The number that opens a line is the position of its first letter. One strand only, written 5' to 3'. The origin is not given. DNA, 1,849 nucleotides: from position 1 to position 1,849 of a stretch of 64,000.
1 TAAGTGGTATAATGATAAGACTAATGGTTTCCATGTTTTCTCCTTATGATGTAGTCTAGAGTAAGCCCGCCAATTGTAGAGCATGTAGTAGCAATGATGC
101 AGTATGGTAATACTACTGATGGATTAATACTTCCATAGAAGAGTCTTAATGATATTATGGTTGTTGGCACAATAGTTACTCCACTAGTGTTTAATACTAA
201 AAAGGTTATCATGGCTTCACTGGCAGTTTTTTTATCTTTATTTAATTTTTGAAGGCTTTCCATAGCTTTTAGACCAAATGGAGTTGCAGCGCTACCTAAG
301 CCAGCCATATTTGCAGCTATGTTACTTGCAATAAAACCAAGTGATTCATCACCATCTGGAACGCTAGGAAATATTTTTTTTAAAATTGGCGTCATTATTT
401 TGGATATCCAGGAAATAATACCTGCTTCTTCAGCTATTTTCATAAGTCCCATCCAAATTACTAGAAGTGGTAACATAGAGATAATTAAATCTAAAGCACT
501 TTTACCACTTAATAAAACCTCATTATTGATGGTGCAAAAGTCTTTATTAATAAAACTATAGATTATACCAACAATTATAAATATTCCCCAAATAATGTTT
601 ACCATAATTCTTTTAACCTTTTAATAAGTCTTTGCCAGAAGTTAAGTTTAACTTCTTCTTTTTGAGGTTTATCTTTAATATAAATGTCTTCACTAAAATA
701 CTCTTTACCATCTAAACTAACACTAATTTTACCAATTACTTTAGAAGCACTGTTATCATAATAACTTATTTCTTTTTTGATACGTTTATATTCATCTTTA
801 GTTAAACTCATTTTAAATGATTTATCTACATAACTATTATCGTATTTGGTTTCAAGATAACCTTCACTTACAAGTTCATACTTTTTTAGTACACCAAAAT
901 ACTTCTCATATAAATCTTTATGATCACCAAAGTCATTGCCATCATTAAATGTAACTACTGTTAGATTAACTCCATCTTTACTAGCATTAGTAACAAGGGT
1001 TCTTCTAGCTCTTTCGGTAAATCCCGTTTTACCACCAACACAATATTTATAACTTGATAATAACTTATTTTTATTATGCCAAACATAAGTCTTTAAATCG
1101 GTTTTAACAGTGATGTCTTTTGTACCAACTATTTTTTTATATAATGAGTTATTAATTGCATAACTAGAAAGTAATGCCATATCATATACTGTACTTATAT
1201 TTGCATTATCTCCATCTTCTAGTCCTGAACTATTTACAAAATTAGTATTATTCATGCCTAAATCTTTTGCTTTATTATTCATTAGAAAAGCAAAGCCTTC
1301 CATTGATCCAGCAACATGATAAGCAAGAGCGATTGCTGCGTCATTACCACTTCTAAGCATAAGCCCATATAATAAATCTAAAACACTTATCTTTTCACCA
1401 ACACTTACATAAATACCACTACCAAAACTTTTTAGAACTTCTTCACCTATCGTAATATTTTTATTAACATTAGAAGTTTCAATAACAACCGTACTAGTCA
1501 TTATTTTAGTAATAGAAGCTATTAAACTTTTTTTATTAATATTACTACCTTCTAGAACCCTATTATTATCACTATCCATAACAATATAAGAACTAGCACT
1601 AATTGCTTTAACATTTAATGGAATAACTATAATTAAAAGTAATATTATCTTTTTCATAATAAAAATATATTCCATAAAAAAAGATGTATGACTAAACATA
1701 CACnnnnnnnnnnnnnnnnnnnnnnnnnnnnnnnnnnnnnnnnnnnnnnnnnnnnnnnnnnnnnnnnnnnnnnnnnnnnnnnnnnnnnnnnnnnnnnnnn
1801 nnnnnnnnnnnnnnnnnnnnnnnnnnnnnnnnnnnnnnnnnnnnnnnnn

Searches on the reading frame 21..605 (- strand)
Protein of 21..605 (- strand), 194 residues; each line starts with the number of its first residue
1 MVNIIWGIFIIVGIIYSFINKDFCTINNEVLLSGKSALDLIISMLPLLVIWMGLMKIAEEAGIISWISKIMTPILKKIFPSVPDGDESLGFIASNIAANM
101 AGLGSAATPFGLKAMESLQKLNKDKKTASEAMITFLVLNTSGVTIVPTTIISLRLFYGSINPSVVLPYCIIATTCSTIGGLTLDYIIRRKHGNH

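Call 7: search_protein_families(library=pfam, proteins=[window:21-605:-], max_evalue=0.001)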
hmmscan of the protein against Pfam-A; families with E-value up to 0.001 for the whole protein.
window:21-605:- (194 aa): 1 family
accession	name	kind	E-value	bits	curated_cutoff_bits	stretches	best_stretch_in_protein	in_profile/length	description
PF07670.19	Gate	-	8.1e-14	52.4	29.6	1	42-151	2-98/104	Nucleoside recognition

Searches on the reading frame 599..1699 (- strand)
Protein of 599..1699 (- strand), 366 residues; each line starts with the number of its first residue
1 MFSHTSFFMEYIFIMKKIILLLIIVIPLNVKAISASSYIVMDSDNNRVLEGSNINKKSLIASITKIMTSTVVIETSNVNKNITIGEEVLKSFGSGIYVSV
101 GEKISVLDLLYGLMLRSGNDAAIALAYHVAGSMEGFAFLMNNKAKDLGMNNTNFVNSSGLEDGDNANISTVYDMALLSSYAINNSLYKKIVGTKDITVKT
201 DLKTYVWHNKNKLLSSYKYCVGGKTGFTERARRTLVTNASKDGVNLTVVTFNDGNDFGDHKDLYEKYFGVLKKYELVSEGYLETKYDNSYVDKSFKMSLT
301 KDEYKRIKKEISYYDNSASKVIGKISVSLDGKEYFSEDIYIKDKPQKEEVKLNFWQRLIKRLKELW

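Call 7: search_protein_families(library=pfam, proteins=[window:599-1699:-], max_evalue=0.001)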
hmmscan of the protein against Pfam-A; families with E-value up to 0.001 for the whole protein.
window:599-1699:- (366 aa): 1 family
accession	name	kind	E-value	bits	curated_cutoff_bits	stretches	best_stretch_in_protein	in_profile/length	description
PF00768.25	Peptidase_S11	-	7.6e-58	196.2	27.6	1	31-253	8-237/239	D-alanyl-D-alanine carboxypeptidase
